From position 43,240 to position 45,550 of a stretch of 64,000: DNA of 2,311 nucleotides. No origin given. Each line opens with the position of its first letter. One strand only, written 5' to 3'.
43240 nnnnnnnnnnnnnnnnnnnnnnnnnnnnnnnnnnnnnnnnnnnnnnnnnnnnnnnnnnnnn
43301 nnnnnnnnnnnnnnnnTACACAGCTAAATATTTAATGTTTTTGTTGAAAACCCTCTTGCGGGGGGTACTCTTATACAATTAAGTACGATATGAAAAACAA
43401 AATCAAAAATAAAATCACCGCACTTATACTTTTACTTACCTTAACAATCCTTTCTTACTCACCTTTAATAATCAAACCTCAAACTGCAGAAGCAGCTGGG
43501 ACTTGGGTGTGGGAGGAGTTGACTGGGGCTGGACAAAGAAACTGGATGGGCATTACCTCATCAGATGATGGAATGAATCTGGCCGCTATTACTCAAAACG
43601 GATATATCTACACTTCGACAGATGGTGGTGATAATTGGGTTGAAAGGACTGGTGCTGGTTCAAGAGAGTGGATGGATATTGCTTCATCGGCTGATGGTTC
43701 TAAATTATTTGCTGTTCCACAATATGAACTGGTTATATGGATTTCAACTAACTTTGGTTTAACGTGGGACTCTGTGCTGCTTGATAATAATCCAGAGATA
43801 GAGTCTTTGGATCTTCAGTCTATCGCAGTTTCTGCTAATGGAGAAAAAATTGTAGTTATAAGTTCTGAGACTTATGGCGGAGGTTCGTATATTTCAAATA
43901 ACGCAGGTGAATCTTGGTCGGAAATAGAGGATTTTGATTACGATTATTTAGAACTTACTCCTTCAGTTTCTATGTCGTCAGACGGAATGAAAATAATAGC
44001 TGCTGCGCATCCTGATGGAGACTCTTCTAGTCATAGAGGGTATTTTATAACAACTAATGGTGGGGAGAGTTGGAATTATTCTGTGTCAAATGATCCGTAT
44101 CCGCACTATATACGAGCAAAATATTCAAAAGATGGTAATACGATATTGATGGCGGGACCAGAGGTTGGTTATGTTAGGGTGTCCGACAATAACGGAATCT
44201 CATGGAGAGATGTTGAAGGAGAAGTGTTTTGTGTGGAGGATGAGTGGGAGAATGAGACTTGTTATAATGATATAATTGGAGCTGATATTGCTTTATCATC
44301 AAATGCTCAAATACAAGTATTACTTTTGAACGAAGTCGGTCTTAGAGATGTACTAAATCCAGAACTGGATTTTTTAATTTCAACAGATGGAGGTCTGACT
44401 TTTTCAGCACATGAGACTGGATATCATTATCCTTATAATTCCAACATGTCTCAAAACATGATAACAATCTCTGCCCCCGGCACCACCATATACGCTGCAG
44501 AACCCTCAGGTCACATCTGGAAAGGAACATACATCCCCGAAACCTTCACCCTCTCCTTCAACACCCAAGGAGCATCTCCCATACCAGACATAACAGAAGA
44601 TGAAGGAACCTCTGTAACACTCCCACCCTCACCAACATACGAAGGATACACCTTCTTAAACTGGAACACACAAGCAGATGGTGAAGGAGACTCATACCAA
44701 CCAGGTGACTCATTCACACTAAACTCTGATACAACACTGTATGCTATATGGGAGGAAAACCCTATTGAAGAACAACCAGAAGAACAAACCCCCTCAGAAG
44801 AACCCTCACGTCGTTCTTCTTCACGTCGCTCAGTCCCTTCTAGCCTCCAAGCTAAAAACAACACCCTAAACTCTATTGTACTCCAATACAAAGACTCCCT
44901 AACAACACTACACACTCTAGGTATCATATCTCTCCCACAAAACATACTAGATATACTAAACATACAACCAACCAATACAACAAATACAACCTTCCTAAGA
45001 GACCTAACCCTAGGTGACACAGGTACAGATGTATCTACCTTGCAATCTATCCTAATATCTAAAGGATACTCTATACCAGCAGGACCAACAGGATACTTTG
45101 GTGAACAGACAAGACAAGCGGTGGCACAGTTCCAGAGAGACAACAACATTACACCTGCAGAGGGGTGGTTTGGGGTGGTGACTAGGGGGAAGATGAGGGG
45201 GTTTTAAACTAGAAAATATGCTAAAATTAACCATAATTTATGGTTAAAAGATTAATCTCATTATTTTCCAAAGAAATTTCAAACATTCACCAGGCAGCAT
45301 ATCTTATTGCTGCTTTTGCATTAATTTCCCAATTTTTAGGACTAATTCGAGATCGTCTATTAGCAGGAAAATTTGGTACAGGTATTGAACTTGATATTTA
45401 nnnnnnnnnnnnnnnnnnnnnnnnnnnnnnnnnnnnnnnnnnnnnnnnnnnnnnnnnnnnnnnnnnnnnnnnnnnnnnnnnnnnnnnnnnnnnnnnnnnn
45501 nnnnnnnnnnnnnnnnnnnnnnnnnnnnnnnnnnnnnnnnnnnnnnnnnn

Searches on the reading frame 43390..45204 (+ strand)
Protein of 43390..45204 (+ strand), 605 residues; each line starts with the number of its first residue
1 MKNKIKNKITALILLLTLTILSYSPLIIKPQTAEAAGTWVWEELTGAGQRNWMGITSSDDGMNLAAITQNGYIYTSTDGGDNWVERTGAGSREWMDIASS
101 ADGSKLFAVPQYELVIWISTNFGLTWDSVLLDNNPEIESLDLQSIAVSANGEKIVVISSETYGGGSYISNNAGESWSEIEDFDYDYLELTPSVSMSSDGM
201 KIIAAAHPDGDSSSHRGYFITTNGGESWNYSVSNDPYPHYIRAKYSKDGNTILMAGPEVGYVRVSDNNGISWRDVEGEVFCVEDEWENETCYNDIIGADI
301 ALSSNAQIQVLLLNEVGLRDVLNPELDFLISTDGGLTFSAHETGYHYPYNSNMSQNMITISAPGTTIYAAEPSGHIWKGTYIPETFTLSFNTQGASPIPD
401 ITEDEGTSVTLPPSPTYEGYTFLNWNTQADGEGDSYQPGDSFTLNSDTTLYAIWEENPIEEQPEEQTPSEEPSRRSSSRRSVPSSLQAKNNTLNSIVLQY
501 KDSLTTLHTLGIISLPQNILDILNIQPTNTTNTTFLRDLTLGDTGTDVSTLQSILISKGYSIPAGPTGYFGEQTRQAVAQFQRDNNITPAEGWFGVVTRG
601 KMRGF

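Call 4: search_protein_families(library=pfam, proteins=[window:43390-45204:+], max_evalue=0.1)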
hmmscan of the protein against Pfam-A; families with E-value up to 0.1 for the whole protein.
window:43390-45204:+ (605 aa): 8 families
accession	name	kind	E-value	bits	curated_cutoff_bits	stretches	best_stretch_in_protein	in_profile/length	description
PF09479.16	Flg_new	-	3.6e-16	59.5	27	1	386-452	1-64/65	Listeria-Bacteroides repeat domain (List_Bact_rpt)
PF15902.12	Sortilin-Vps10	-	3.1e-13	49.8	33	2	73-183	3-116/446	Sortilin, neurotensin receptor 3,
PF01471.23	PG_binding_1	-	1.9e-12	47.6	23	1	544-602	1-57/57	Putative peptidoglycan binding domain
PF02012.26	BNR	-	8.2e-09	34.6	27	0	74-83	1-10/12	BNR/Asp-box repeat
PF18998.6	Flg_new_2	-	0.00076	19.9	23.6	1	402-457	18-72/73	Divergent InlB B-repeat domain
PF14870.12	PSII_BNR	-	0.012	15.3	27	1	67-177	34-138/303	Photosynthesis system II assembly factor YCF48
PF24316.1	Tli3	-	0.013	16.2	27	0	328-362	86-120/129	T6SS Tli3 immunity protein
PF07481.16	DUF1521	-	0.058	13.8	23.6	1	50-92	112-154/169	Domain of Unknown Function (DUF1521)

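Call 28: find_homologous_proteins(query=window:43390-45204:+, max_evalue=0.001)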
Query window:43390-45204:+ (605 aa): 175 proteins with E <= 0.001 among 8000 candidates; the best 120 are listed.
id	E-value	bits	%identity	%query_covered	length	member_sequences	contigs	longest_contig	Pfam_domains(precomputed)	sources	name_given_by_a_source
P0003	0.0e+0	1374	100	100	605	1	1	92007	PF09479.17,PF01471.24,PF02012.27,PF15902.13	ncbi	-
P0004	5.4e-200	684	50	99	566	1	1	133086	PF09479.17,PF15899.12,PF25852.1,PF01471.24,PF15902.13,PF23414.2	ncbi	-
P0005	4.2e-98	347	31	39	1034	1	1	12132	PF15899.12,PF25852.1,PF02012.27,PF15902.13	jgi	jgi:hypothetical protein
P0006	8.9e-98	346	41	27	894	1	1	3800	PF15899.12,PF25852.1,PF24316.2,PF02012.27,PF15902.13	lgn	-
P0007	1.5e-96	342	36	37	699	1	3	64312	PF01471.24,PF15902.13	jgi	jgi:photosystem II stability/assembly factor-like uncharacterized protein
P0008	2.8e-95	338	42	23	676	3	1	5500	PF15899.12,PF25852.1,PF24316.2,PF14870.13,PF02012.27,PF15902.13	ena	-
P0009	1.2e-87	313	29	54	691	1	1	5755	PF15899.12,PF25852.1,PF02012.27,PF15902.13,PF13088.13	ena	-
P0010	1.3e-87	313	33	39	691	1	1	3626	PF23381.2,PF15899.12,PF25852.1,PF24316.2,PF14870.13,PF02012.27,PF15902.13,PF13088.13,PF23414.2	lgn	-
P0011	3.5e-75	272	40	27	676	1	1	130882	PF15899.12,PF25852.1,PF24316.2,PF14870.13,PF02012.27,PF15902.13,PF13088.13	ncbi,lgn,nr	ncbi:MAG: hypothetical protein JW822_12755 [Spirochaetales bacterium]|nr:hypothetical protein [Spiro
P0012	9.9e-74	267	29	69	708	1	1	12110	PF15899.12,PF25852.1,PF24316.2,PF14870.13,PF02012.27,PF15902.13,PF13088.13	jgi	jgi:photosystem II stability/assembly factor-like uncharacterized protein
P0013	2.6e-71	259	39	37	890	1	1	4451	PF23381.2,PF25852.1,PF24316.2,PF14870.13,PF02012.27,PF15902.13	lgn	-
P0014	7.5e-65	238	34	57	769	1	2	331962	PF13205.13,PF25852.1,PF01471.24,PF23414.2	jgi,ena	-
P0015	3.1e-64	236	37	29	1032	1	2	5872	PF04488.22,PF25059.2,PF15899.12,PF15902.13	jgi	-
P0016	1.5e-63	233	32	39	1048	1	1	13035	PF15902.13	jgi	-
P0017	4.7e-63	232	30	45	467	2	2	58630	-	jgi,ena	-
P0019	5.1e-59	218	28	74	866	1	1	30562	PF09479.17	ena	-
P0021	4.7e-58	215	45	20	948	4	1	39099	PF15899.12,PF15902.13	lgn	-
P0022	4.9e-56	209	35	23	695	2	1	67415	PF13859.13,PF15899.12,PF25852.1,PF24316.2,PF02012.27,PF15902.13,PF13088.13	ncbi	-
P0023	8.1e-56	208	34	42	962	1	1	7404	PF01471.24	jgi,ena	-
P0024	1.6e-55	207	38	29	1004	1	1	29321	PF01833.31,PF15899.12,PF25852.1,PF15902.13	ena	-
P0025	2.6e-52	196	29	57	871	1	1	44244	PF25852.1,PF14870.13,PF02012.27,PF15902.13,PF23414.2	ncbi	ncbi:MAG TPA: YCF48-related protein [Candidatus Saccharimonadales bacterium]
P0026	1.0e-51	194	32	39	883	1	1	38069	PF13859.13,PF15899.12,PF24316.2,PF15902.13,PF13088.13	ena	-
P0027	1.1e-50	191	37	36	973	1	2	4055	PF09479.17,PF13306.13,PF15899.12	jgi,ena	jgi:uncharacterized repeat protein (TIGR02543 family)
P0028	1.8e-50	190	30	63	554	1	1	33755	PF15899.12,PF25852.1,PF15902.13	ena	-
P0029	8.7e-50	188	36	31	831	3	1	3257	PF15899.12,PF25852.1,PF14339.13,PF01471.24,PF02012.27,PF15902.13,PF13088.13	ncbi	-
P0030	1.4e-49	187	32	39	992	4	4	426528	PF25059.2,PF15899.12,PF14870.13,PF02012.27,PF00041.28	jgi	jgi:photosystem II stability/assembly factor-like uncharacterized protein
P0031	1.7e-48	184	36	26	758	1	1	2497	PF25852.1,PF24316.2,PF02012.27,PF15902.13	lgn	-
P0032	2.3e-48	183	39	26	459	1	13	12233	PF07963.18,PF15902.13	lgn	-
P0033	7.4e-48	182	38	39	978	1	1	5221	PF14870.13,PF01471.24,PF02012.27,PF15902.13,PF13088.13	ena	-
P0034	1.6e-47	180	29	38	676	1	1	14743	PF01471.24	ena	-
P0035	3.2e-47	179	30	44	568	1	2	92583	PF01471.24,PF15902.13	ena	-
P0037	1.4e-46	177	35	35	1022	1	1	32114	PF05345.19,PF15902.13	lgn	-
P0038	1.6e-46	177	33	40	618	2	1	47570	PF25852.1,PF24316.2,PF14870.13,PF19076.7,PF02012.27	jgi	jgi:hypothetical protein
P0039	1.6e-46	177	28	93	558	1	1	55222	PF25852.1,PF01471.24,PF02012.27,PF15902.13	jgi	-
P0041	1.5e-45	174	35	40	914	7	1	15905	PF13884.12,PF02012.27,PF15902.13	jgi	-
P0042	9.7e-45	171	36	25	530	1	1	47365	PF15899.12,PF25852.1,PF24316.2,PF14870.13,PF02012.27,PF15902.13,PF13088.13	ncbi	-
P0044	1.1e-43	168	27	49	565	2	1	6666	PF25852.1,PF24316.2,PF14870.13,PF02012.27,PF15902.13,PF13088.13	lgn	-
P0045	1.2e-43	168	34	42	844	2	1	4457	PF14870.13,PF26550.2,PF02012.27,PF15902.13,PF03174.20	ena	-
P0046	1.8e-43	167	33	38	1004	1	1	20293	PF01471.24,PF02012.27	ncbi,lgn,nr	ncbi:MAG: peptidoglycan-binding protein [Candidatus Pacebacteria bacterium]|nr:peptidoglycan-binding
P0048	3.5e-43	166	35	38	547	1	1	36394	PF15899.12,PF15902.13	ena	-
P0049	6.9e-43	165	28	54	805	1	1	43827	PF25059.2,PF14870.13,PF02012.27,PF00041.28,PF15902.13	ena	-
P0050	7.0e-42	162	36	37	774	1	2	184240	PF02012.27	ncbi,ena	-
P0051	2.3e-41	160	28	54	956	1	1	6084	PF15899.12,PF25852.1,PF02012.27,PF15902.13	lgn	-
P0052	2.4e-41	160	33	36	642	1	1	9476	PF15902.13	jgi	jgi:hypothetical protein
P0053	9.8e-41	158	31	48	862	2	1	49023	PF25852.1,PF15902.13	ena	-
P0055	1.6e-39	154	41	27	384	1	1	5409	PF15899.12,PF25852.1,PF02012.27,PF15902.13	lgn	-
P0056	4.6e-39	152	46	14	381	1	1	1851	PF15899.12,PF25852.1,PF02012.27,PF15902.13,PF13088.13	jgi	jgi:hypothetical protein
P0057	7.3e-39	152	40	33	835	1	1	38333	PF07679.23,PF13895.13,PF01833.31,PF13927.13,PF00047.32,PF15902.13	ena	-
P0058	2.3e-38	150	39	28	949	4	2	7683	PF16410.11,PF19755.5,PF22243.3,PF02012.27,PF15902.13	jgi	jgi:hypothetical protein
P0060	9.1e-38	148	35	26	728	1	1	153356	PF15902.13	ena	-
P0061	1.0e-37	148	38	31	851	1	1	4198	PF25852.1,PF02012.27,PF15902.13,PF13088.13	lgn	-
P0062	1.3e-37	148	39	38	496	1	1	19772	PF01391.24,PF25852.1,PF14870.13,PF02012.27,PF15902.13,PF13088.13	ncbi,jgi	jgi:photosystem II stability/assembly factor-like uncharacterized protein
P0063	7.0e-36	142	35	36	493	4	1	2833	PF25852.1,PF14870.13,PF02012.27,PF15902.13,PF13088.13,PF23414.2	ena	-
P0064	1.1e-35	141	32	45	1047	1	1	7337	PF15899.12,PF25852.1,PF15902.13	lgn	-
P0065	2.0e-35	140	36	38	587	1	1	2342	PF01471.24,PF02012.27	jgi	jgi:hypothetical protein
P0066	2.9e-35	140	40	23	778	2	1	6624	PF25059.2,PF15899.12,PF14870.13,PF00041.28,PF15902.13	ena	-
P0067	3.3e-35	140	31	40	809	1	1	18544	PF25059.2,PF15899.12,PF14870.13,PF02012.27,PF00041.28,PF15902.13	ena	-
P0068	3.7e-35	140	31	55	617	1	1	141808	PF25852.1,PF24316.2,PF15902.13,PF23414.2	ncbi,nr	ncbi:MAG: hypothetical protein KF855_15795 [Acidobacteria bacterium]|nr:hypothetical protein [Acidob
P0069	8.7e-35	138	34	37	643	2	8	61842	PF15902.13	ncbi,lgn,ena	-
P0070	1.4e-34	138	39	15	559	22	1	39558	PF09479.17,PF18998.7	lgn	-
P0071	1.5e-34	138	37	30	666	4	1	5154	PF23657.2,PF25852.1,PF15902.13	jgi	jgi:hypothetical protein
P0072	3.7e-34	136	27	57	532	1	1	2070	PF23657.2,PF15899.12,PF25852.1,PF02012.27,PF15902.13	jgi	jgi:photosystem II stability/assembly factor-like uncharacterized protein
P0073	6.6e-34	135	30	42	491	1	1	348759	PF25852.1,PF02012.27,PF15902.13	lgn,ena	-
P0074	7.4e-34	135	30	63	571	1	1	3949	PF14870.13,PF02012.27,PF15902.13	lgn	-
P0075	9.7e-34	135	43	12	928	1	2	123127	PF09479.17,PF00404.25,PF00963.25,PF18998.7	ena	-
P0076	2.0e-33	134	33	45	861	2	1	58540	PF01471.24,PF02012.27,PF15902.13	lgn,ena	-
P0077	2.1e-33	134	38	28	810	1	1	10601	PF14870.13,PF00722.29,PF02012.27,PF15902.13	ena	-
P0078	2.2e-33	134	36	39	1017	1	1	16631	PF01471.24,PF02012.27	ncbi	-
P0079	4.6e-33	133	31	39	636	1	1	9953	PF15902.13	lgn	-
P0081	1.0e-32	132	43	12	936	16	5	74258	PF09479.17,PF00404.25,PF00963.25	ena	-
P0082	1.6e-32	131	32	39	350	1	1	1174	PF15899.12,PF02012.27,PF15902.13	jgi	jgi:photosystem II stability/assembly factor-like uncharacterized protein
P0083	1.7e-32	131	36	38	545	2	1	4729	PF24316.2,PF01471.24,PF15902.13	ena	-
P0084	2.1e-32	130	30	38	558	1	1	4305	PF02012.27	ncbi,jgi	jgi:hypothetical protein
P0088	4.1e-31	126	43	18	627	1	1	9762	PF15899.12,PF25852.1,PF02012.27,PF15902.13,PF13088.13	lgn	-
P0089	6.6e-31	126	33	38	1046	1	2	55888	PF01471.24,PF02012.27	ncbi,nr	ncbi:MAG: peptidoglycan-binding protein [Candidatus Pacebacteria bacterium]|nr:peptidoglycan-binding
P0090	7.0e-31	125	34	34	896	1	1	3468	PF13385.14,PF15899.12,PF25852.1,PF15902.13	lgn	-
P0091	1.4e-30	124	35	38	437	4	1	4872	PF02012.27,PF15902.13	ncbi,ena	-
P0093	2.1e-30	124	33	37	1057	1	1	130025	PF25852.1,PF13884.12,PF15902.13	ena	-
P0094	4.8e-30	123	28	43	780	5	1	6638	PF25852.1,PF15902.13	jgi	jgi:uncharacterized repeat protein (TIGR01451 family)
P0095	6.0e-30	122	32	37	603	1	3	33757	PF23657.2,PF25852.1,PF02012.27,PF15902.13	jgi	jgi:hypothetical protein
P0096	1.3e-29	121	36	34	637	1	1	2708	PF23657.2,PF25852.1,PF02012.27,PF15902.13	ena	-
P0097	5.3e-29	119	43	19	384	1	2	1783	PF15902.13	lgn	-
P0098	5.5e-29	119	36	35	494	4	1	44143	PF15902.13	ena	-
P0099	2.8e-28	117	29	55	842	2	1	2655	PF25852.1,PF14870.13,PF02012.27,PF15902.13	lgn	-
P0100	5.1e-28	116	32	38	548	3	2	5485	PF01391.24,PF02012.27,PF15902.13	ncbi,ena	-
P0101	6.6e-28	116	38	26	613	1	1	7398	PF15899.12,PF15902.13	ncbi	ncbi:MAG: WD40/YVTN/BNR-like repeat-containing protein, partial [Limisphaerales bacterium]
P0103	1.7e-27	114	33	33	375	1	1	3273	PF25852.1,PF02012.27,PF15902.13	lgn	-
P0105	3.7e-26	110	31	37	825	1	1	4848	PF25852.1,PF14870.13,PF02012.27,PF15902.13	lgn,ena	-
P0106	2.7e-25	107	25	54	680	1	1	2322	PF15899.12,PF25852.1,PF24316.2,PF02012.27,PF15902.13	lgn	-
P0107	2.9e-25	107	31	43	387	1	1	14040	PF15899.12,PF25852.1,PF24316.2,PF14870.13,PF02012.27,PF15902.13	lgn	-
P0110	7.8e-24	102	35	40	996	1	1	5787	PF25852.1,PF13884.12,PF15902.13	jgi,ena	jgi:hypothetical protein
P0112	9.5e-23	99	28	37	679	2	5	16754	PF14870.13,PF15902.13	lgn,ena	-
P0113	1.1e-22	98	28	56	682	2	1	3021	PF25852.1,PF15902.13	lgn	-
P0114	2.9e-22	97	55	7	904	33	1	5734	PF21722.5,PF09479.17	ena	-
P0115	4.2e-22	96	30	40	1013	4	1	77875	PF14870.13,PF01471.24,PF15902.13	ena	-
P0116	7.1e-22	96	34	32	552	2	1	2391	PF02012.27,PF15902.13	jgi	-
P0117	9.9e-22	95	52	7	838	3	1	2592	PF21722.5,PF09479.17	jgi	jgi:uncharacterized repeat protein (TIGR02543 family)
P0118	1.1e-21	95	50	7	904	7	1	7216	PF21722.5,PF09479.17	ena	-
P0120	3.1e-21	94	31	36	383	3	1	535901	PF25852.1,PF15902.13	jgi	-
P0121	4.4e-21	93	28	43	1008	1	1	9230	PF15899.12,PF25852.1,PF24316.2,PF14870.13,PF07676.19,PF02012.27,PF15902.13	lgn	-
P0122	5.2e-21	93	29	29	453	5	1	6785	PF15899.12,PF15902.13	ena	-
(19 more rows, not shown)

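Call 29: find_encoding_contigs(protein=P0004, flank=10000, max_places=3)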
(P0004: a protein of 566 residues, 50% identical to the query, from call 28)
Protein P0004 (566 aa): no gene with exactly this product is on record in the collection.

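Call 30: find_encoding_contigs(protein=P0003, flank=2000, max_places=3)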
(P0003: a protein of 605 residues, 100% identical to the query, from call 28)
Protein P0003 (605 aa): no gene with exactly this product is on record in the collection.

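Call 31: list_cluster_members(proteins=[P0003, P0004])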
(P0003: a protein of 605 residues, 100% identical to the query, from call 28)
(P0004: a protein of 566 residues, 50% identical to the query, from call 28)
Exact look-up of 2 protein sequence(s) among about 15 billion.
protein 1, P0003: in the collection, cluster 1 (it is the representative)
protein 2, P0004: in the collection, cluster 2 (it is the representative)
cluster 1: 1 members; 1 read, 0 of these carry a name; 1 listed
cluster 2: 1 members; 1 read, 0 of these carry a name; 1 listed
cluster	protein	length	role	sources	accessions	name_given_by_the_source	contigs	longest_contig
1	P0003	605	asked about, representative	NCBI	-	-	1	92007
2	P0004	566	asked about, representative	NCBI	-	-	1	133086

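Call 40: find_encoding_contigs(protein=P0007, flank=5000, max_places=3)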
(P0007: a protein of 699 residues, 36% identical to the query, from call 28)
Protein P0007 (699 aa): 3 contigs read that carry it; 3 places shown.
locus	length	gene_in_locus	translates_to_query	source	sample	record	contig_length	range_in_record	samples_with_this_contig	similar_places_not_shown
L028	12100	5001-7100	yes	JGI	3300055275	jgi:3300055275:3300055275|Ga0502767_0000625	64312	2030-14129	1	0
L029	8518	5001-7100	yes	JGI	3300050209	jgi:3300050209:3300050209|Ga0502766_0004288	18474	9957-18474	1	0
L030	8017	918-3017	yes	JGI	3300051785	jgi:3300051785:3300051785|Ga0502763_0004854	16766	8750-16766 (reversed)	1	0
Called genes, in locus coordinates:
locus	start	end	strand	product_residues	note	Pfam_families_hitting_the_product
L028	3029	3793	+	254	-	-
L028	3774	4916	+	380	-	PF01098:FTSW_RODA_SPOVE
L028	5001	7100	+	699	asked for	PF15902:Sortilin-Vps10 (faint), PF01471:PG_binding_1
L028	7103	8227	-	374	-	PF13477:Glyco_trans_4_2, PF13439:Glyco_transf_4, PF13579:Glyco_trans_4_4, PF20706:GT4-conflict, PF00534:Glycos_transf_1, PF13692:Glyco_trans_1_4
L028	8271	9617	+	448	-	PF02397:Bac_transf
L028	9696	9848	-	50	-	-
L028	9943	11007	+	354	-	PF01073:3Beta_HSD, PF01370:Epimerase, PF04321:RmlD_sub_bind (faint), PF16363:GDP_Man_Dehyd (weak), PF07993:NAD_binding_4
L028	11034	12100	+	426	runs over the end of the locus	PF07549:Sec_GG (faint), PF21760:SecD_1st, PF22599:SecDF_P1_head, PF02355:SecD_SecF_C, PF03176:MMPL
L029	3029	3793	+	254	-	-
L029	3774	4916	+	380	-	PF01098:FTSW_RODA_SPOVE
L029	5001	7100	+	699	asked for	PF15902:Sortilin-Vps10 (faint), PF01471:PG_binding_1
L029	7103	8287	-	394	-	PF13477:Glyco_trans_4_2, PF13439:Glyco_transf_4, PF13579:Glyco_trans_4_4, PF20706:GT4-conflict, PF00534:Glycos_transf_1, PF13692:Glyco_trans_1_4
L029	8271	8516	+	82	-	?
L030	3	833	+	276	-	?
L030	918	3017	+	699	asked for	PF15902:Sortilin-Vps10 (faint), PF01471:PG_binding_1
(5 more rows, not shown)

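Call 74: find_encoding_contigs(protein=P0039, flank=4000, max_places=1)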
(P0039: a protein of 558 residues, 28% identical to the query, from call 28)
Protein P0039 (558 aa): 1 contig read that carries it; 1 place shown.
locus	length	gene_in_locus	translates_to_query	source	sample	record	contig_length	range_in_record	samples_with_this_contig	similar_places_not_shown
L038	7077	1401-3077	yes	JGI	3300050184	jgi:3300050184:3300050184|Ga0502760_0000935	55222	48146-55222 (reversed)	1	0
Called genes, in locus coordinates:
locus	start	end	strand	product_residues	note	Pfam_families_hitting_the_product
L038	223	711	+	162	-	-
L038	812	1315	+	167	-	PF08433:KTI12 (weak), PF13671:AAA_33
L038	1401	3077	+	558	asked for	PF25852:DUF6242_C (faint), PF15902:Sortilin-Vps10 (faint), PF02012:BNR (faint), PF01471:PG_binding_1 (weak)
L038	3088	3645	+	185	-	-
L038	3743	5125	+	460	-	-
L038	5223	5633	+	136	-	PF10604:Polyketide_cyc2 (weak), PF08327:AHSA1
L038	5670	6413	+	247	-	-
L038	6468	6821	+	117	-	PF06305:LapA_dom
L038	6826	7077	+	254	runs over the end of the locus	PF13739:PdaC (faint), PF11738:DUF3298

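Call 75: find_encoding_contigs(protein=P0014, flank=4000, max_places=1)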
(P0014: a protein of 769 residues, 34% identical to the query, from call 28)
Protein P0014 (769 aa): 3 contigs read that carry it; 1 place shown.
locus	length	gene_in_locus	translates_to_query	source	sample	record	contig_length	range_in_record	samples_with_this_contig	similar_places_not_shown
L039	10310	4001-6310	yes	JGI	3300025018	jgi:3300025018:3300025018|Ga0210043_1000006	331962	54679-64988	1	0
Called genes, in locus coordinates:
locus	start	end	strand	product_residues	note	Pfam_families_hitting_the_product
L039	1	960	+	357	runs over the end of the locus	PF01073:3Beta_HSD, PF01370:Epimerase, PF16363:GDP_Man_Dehyd, PF07993:NAD_binding_4 (weak)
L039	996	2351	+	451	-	PF21760:SecD_1st, PF22599:SecDF_P1_head, PF02355:SecD_SecF_C, PF03176:MMPL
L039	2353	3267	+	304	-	PF07549:Sec_GG (weak), PF00873:ACR_tran (weak), PF02355:SecD_SecF_C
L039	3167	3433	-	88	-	-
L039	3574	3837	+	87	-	-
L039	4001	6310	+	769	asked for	PF23414:Beta-prop_EML_2 (faint), PF25852:DUF6242_C (faint), PF13205:Big_5, PF01471:PG_binding_1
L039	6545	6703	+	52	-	-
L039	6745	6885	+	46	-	-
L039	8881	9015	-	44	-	-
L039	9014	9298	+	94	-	-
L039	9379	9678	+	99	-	-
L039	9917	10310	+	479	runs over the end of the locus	PF00224:PK, PF02887:PK_C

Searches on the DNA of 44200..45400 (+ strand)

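Call 85: search_rna_families(source=window, start=44200, end=45400, threshold=evalue, max_evalue=1)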
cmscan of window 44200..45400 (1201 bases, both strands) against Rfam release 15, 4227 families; matches with E-value up to 1: 2.
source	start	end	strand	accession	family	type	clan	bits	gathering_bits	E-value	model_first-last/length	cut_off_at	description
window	45229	45298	-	RF00137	SNORD83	Gene; snRNA; snoRNA; CD-box;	-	23.8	35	0.077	1-78/78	no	Small nucleolar RNA SNORD83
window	44221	44311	+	RF03531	n00280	Gene; sRNA;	-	22.5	65.2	0.99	1-101/101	no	Clostridioides difficile sRNA included into helicase gene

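Call 101: search_dna_similar(query=window:44452-45207:+, collection=phages, mode=distant, max_rows=5)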
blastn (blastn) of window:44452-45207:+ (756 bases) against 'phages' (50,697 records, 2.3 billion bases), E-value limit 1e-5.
No match.

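Call 102: search_dna_similar(query=window:44452-45207:+, collection=plasmids, mode=distant, max_rows=5)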
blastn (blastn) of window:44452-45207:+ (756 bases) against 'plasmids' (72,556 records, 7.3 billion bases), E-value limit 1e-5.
No match.

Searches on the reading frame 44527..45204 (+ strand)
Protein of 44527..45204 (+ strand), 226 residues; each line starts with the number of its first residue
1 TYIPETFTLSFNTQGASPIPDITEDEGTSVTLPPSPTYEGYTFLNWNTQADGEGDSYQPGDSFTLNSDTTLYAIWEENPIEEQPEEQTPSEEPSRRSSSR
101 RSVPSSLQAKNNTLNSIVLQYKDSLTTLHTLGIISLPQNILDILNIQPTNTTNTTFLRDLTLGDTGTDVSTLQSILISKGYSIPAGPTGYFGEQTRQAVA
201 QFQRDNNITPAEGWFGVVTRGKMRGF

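Call 53: find_related_loci(query=window:44527-45204:+, collection=viral_contigs, flank=5000)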
Query window:44527-45204:+ (226 aa) in viral_contigs; peptide patterns used: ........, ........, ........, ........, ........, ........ (x = any residue, [..] = any of these).
58 stretches matched a pattern; 3 encode a relative of the query (tblastn E <= 1e-3); 3 distinct loci.
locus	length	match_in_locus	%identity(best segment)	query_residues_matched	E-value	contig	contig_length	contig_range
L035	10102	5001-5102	50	186-219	1e-6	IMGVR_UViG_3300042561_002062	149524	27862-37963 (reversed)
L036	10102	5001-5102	50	186-219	1e-6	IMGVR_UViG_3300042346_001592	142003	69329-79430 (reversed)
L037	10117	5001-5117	50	178-219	2e-5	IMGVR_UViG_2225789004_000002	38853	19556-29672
